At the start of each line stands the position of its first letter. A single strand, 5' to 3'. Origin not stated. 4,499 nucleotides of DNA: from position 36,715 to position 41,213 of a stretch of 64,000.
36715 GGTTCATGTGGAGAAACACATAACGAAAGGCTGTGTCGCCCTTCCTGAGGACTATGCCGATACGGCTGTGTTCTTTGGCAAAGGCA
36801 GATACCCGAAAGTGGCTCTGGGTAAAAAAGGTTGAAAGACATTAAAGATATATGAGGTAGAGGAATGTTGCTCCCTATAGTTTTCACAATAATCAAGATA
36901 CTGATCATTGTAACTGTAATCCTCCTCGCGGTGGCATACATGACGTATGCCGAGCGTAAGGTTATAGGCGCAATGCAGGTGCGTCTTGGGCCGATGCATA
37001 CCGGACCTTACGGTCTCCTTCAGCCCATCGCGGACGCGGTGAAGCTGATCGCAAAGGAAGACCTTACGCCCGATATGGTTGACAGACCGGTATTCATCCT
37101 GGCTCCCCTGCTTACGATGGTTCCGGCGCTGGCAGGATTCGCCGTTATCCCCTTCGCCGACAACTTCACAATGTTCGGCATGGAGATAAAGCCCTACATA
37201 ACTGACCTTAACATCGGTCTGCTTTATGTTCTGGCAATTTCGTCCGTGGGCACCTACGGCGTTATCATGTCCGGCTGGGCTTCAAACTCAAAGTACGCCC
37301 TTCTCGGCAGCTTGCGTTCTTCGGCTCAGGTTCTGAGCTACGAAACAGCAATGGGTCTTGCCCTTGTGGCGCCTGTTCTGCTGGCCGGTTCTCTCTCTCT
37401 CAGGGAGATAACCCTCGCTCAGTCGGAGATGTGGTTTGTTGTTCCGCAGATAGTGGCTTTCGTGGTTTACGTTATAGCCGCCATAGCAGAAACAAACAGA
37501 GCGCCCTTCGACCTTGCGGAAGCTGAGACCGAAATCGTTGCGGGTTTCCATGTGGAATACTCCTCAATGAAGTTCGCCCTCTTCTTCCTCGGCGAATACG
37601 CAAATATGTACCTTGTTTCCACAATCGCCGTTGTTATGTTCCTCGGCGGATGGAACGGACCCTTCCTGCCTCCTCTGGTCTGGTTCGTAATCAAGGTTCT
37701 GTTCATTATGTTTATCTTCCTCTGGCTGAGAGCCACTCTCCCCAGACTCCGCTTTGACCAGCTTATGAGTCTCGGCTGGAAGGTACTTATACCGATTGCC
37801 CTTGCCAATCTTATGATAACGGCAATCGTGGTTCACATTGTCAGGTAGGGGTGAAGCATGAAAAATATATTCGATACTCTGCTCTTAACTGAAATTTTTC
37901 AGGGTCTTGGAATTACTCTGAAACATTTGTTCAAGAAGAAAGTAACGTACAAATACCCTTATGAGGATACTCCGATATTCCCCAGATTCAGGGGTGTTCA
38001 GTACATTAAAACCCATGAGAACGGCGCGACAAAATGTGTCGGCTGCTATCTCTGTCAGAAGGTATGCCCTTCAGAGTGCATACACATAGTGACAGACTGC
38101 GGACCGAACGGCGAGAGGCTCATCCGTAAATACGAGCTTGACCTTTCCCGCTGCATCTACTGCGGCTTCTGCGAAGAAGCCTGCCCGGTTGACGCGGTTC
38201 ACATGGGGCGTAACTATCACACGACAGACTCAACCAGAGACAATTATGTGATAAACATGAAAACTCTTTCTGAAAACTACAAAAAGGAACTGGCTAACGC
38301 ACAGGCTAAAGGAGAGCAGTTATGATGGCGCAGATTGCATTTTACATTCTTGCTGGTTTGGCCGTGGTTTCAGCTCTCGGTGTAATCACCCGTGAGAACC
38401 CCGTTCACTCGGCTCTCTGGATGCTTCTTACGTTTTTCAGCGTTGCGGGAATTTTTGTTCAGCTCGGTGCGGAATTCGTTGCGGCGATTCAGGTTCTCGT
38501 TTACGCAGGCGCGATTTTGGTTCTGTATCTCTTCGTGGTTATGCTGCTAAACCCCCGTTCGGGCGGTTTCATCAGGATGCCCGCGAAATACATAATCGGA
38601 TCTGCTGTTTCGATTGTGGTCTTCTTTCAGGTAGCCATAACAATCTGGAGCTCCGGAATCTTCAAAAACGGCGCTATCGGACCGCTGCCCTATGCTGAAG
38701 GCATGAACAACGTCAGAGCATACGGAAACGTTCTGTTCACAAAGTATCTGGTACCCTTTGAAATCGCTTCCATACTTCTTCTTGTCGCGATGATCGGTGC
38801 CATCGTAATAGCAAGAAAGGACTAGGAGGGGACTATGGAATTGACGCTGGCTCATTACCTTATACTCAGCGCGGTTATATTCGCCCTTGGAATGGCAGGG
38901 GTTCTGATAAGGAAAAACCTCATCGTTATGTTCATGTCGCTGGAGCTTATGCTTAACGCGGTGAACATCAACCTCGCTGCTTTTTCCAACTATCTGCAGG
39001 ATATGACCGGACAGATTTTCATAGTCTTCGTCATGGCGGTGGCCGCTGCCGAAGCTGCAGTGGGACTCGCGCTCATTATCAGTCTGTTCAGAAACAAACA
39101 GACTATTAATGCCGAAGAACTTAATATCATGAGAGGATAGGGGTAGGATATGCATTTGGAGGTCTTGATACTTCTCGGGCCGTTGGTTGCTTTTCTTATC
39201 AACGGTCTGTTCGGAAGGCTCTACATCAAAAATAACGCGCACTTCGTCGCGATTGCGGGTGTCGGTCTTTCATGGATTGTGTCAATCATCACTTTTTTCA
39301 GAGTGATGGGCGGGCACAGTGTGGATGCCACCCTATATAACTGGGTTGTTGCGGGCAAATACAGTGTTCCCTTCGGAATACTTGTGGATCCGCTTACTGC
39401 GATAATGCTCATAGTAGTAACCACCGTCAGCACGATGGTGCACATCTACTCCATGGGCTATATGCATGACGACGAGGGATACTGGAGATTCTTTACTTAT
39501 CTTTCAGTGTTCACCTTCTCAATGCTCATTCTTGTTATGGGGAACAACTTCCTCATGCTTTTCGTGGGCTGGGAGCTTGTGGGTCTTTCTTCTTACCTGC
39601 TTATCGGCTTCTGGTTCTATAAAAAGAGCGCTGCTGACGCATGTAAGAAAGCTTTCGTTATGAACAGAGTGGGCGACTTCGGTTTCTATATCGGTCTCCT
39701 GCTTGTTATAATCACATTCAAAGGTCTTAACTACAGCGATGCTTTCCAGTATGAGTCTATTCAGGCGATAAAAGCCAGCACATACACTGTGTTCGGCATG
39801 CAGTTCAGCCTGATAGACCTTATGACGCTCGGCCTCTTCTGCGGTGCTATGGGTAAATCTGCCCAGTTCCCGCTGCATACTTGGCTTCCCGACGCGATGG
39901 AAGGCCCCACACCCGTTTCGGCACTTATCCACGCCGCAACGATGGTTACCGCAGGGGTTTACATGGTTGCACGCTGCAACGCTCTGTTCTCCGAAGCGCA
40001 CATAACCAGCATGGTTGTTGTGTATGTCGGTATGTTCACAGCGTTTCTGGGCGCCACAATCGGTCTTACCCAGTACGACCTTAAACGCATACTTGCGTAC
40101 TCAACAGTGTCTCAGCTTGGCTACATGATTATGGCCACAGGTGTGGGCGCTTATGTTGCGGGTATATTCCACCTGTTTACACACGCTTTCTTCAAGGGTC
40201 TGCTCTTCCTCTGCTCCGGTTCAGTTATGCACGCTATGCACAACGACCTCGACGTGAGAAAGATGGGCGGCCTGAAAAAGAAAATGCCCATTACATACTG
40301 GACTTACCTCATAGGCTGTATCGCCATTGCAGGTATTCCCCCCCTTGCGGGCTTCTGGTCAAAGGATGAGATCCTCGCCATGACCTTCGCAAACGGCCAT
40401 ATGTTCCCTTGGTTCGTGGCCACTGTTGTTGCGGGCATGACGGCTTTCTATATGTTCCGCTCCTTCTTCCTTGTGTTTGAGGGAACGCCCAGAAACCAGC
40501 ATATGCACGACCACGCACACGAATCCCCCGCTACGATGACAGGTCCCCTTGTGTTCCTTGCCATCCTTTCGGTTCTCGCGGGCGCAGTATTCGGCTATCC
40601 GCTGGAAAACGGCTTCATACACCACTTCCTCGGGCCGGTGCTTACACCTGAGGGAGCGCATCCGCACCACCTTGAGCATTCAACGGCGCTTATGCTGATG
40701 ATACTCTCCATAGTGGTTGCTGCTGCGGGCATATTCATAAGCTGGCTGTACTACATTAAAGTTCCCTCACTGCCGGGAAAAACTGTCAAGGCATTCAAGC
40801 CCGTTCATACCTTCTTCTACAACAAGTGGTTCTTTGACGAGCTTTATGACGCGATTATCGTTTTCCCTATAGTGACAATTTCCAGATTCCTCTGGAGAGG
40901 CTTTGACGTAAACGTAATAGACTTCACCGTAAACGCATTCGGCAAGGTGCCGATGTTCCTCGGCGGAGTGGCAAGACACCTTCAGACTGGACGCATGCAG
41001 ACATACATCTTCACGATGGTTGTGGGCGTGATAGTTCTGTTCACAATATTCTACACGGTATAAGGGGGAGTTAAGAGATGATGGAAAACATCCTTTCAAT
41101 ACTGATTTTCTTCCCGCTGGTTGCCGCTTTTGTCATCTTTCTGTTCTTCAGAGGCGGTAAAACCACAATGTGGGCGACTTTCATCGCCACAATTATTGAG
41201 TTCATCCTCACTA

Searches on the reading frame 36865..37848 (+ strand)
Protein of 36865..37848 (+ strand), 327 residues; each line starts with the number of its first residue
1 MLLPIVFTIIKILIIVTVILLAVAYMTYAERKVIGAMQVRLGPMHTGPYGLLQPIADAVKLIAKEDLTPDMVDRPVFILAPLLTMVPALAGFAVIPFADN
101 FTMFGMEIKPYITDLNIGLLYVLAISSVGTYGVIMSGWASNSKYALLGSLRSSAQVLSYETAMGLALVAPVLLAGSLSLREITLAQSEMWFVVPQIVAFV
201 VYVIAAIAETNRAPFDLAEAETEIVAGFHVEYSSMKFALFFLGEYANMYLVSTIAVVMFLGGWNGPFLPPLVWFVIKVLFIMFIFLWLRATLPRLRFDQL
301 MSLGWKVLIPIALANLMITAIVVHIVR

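Call 6: search_protein_families(library=pfam, proteins=[window:36865-37848:+])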
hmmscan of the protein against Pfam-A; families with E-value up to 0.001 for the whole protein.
window:36865-37848:+ (327 aa): 1 family
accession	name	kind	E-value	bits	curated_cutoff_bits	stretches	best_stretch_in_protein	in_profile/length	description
PF00146.26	NADHdh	-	1.5e-127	425.5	27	1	10-320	1-298/298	NADH dehydrogenase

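Call 7: search_protein_families(library=ncbifam, proteins=[window:36865-37848:+])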
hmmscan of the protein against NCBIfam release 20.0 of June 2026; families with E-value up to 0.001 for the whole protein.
window:36865-37848:+ (327 aa): 7 families
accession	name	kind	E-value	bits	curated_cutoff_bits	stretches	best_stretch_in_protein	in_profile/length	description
NF004743.0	PRK06076.1-4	equivalog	1.2e-127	426.4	494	1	6-323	14-342/433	NADH-quinone oxidoreductase subunit NuoH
NF004745.0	PRK06076.1-6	equivalog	1.5e-115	386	450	1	3-325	10-335/341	NADH-quinone oxidoreductase subunit NuoH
NF004742.0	PRK06076.1-3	equivalog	4.8e-112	374.7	531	1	4-324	20-349/356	NADH-quinone oxidoreductase subunit NuoH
NF004740.0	PRK06076.1-1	equivalog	1.9e-111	372.7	399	1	4-324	10-321/325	NADH-quinone oxidoreductase subunit NuoH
NF004741.0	PRK06076.1-2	equivalog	7.2e-111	370.6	305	1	6-325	20-335/337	NADH-quinone oxidoreductase subunit NuoH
NF040610.1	F420_dehyd_FpoH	exception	1.1e-84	284.8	475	1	4-322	9-335/339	F420H2 dehydrogenase subunit FpoH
NF004744.0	PRK06076.1-5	equivalog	7.1e-81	272.2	542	2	10-266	32-283/372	NADH-quinone oxidoreductase subunit NuoH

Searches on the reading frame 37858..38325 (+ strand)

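Call 6: search_protein_families(library=pfam, proteins=[window:37858-38325:+])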
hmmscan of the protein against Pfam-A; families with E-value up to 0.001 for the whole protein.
window:37858-38325:+ (155 aa): 13 families
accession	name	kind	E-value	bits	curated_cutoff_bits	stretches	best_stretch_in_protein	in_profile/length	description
PF00037.32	Fer4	-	3.3e-13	49.3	21.1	2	93-114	2-23/24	4Fe-4S binding domain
PF14697.11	Fer4_21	-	1e-10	42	35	2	52-76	33-58/59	4Fe-4S dicluster domain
PF13183.11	Fer4_8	-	3e-10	40.9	27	1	96-132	2-36/68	4Fe-4S dicluster domain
PF12838.12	Fer4_7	-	3.8e-10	40.5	27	1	59-113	1-52/52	4Fe-4S dicluster domain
PF12797.12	Fer4_2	-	1.4e-08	34.6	24.5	1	92-111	3-22/22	4Fe-4S binding domain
PF13237.11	Fer4_10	-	6.5e-08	32.8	25.5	1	57-110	6-53/53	4Fe-4S dicluster domain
PF13484.11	Fer4_16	-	2.5e-07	31.8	30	1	98-145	1-48/66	4Fe-4S double cluster binding domain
PF12837.12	Fer4_6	-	9.4e-07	28.9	25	0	95-113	5-23/24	4Fe-4S binding domain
PF13187.11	Fer4_9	-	2.6e-06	27.8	27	1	59-113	1-51/52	4Fe-4S dicluster domain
PF13534.11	Fer4_17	-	1.2e-05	26.2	22.2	0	52-73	38-59/61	4Fe-4S dicluster domain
PF12798.12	Fer4_3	-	5.5e-05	24.1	27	0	99-113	1-15/15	4Fe-4S binding domain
PF12800.12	Fer4_4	-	0.0001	22.7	24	0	97-111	2-16/17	4Fe-4S binding domain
PF25160.1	LdpA_Fe-S-bd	-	0.00054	20.1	27.6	0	94-116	23-45/49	LdpA Fe-S cluster-binding domain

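Call 7: search_protein_families(library=ncbifam, proteins=[window:37858-38325:+])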
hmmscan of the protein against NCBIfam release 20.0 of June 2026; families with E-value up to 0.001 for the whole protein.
window:37858-38325:+ (155 aa): 60 families (the best 25 are shown)
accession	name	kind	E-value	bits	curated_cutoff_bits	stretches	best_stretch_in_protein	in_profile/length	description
NF004538.0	PRK05888.1-4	equivalog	1.7e-44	151.3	135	1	1-152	4-158/162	NADH-quinone oxidoreductase subunit NuoI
TIGR01971.1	NuoI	subfamily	8.3e-41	138.4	113.05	1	16-136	1-120/121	NADH-quinone oxidoreductase, chain I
NF004539.0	PRK05888.1-5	equivalog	1.1e-39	135.7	225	1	3-142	6-145/162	NADH-quinone oxidoreductase subunit NuoI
NF004542.0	PRK05888.2-3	equivalog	9.5e-35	119.9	248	1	2-140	25-165/203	NADH-quinone oxidoreductase subunit NuoI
NF004544.0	PRK05888.2-6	equivalog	2.3e-34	118.9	457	1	2-140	23-163/220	NADH-quinone oxidoreductase subunit NuoI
NF004537.0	PRK05888.1-3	equivalog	2.2e-33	115.5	163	1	10-137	20-153/204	NADH-quinone oxidoreductase subunit NuoI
NF004536.0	PRK05888.1-1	equivalog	1e-30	106.4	212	1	12-136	12-136/180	NADH-quinone oxidoreductase subunit NuoI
NF004540.0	PRK05888.2-1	equivalog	4.3e-29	100.9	215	1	12-143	3-132/139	NADH-quinone oxidoreductase subunit NuoI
NF009053.0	PRK12387.1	subfamily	4.8e-19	68.8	204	1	26-125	11-101/180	formate hydrogenlyase complex iron-sulfur subunit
NF004545.0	PRK05888.3-1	equivalog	9.5e-19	67.6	229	1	11-139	24-147/154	NADH-quinone oxidoreductase subunit NuoI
NF004543.0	PRK05888.2-5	equivalog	1.4e-18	67.2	243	1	19-129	25-130/217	NADH-quinone oxidoreductase subunit NuoI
NF006221.0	PRK08348.1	subfamily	3.4e-18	65.7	124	1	18-145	8-125/136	NADH-plastoquinone oxidoreductase subunit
NF040612.1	F420_dehyd_FpoI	exception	3.6e-18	65.7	180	1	19-122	8-107/135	F420H2 dehydrogenase subunit FpoI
NF004541.0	PRK05888.2-2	equivalog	8.6e-17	61.5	217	1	9-122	16-119/168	NADH-quinone oxidoreductase subunit NuoI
NF006076.0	PRK08222.1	equivalog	1e-16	61.2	270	1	28-127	13-103/181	hydrogenase 4 subunit H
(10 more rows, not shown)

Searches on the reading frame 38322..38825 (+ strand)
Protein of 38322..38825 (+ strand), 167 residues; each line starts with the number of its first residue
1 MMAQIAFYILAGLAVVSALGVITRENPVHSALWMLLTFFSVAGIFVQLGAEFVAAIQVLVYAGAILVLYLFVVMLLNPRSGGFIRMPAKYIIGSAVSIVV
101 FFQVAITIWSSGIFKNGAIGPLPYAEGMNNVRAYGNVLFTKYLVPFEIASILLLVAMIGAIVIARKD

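Call 6: search_protein_families(library=pfam, proteins=[window:38322-38825:+])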
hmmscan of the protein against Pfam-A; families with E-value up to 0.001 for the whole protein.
window:38322-38825:+ (167 aa): 1 family
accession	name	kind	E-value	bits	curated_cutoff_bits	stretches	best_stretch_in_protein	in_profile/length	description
PF00499.25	Oxidored_q3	-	6.3e-43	146.4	33.2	1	17-163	1-146/146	NADH-ubiquinone/plastoquinone oxidoreductase chain 6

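Call 7: search_protein_families(library=ncbifam, proteins=[window:38322-38825:+])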
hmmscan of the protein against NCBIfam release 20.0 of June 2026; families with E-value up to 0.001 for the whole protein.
window:38322-38825:+ (167 aa): 13 families
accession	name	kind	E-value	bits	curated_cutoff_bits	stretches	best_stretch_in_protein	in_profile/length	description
NF005164.0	PRK06638.1-4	equivalog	6.8e-44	149.7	154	1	2-164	3-169/211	NADH-quinone oxidoreductase subunit J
NF005163.0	PRK06638.1-3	equivalog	3.5e-35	121.3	174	1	4-167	9-170/203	NADH-quinone oxidoreductase subunit J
NF005168.0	PRK06638.2-3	equivalog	1.6e-34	119.2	154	1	4-167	5-168/172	NADH-quinone oxidoreductase subunit J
NF005165.0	PRK06638.1-5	equivalog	1e-32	113.2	192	1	4-165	20-182/282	NADH-quinone oxidoreductase subunit J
NF005167.0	PRK06638.2-2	equivalog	2.1e-26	92.8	137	1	1-166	1-164/176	NADH-quinone oxidoreductase subunit J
NF005162.0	PRK06638.1-1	equivalog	3.1e-26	92.3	157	1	5-166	3-161/184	NADH-quinone oxidoreductase subunit J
NF005166.0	PRK06638.2-1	equivalog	5e-24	85.2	284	1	5-167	6-166/174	NADH-quinone oxidoreductase subunit J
NF005169.0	PRK06638.2-4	equivalog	4.1e-19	69.2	319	1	1-162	1-163/182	NADH-quinone oxidoreductase subunit J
NF005024.0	PRK06433.1-4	equivalog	5.2e-14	52.2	101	1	2-77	4-79/89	NADH dehydrogenase subunit J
NF005023.0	PRK06433.1-2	equivalog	5.2e-13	49.2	92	1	2-76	2-76/82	NADH dehydrogenase subunit J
NF005025.0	PRK06433.1-5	equivalog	6.3e-13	48.9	95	1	5-81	14-90/96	NADH dehydrogenase subunit J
NF040613.1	F420_dehyd_FpoJ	exception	1.4e-10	40.9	110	1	98-166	10-78/81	F420H2 dehydrogenase subunit FpoJ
NF005030.0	PRK06439.1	equivalog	6.6e-06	26.1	121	1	96-167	8-71/72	NADH dehydrogenase subunit J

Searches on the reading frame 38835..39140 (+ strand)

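Call 9: search_protein_families(library=pfam, proteins=[window:38835-39140:+])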
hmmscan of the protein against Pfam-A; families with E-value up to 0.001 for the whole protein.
window:38835-39140:+ (101 aa): 1 family
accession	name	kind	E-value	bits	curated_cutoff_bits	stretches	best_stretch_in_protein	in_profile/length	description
PF00420.29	Oxidored_q2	-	7e-30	103.1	26.1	1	7-101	1-95/95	NADH-ubiquinone/plastoquinone oxidoreductase chain 4L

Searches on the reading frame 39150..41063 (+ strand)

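Call 9: search_protein_families(library=pfam, proteins=[window:39150-41063:+])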
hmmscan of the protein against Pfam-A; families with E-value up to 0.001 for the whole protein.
window:39150-41063:+ (637 aa): 3 families
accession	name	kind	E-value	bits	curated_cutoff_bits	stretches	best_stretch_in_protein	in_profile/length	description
PF00361.26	Proton_antipo_M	-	2.4e-80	270.3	21.5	1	132-430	2-293/294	NADH:quinone oxidoreductase/Mrp antiporter, TM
PF00662.26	Proton_antipo_N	-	2.5e-22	78.9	24.5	1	65-115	1-51/51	NADH-Ubiquinone oxidoreductase (complex I), chain 5 N-terminus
PF01010.25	Proton_antipo_C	-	4.2e-05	23.7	26.8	1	448-541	85-183/243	NADH-dehyrogenase subunit F, TMs, (complex I) C-terminus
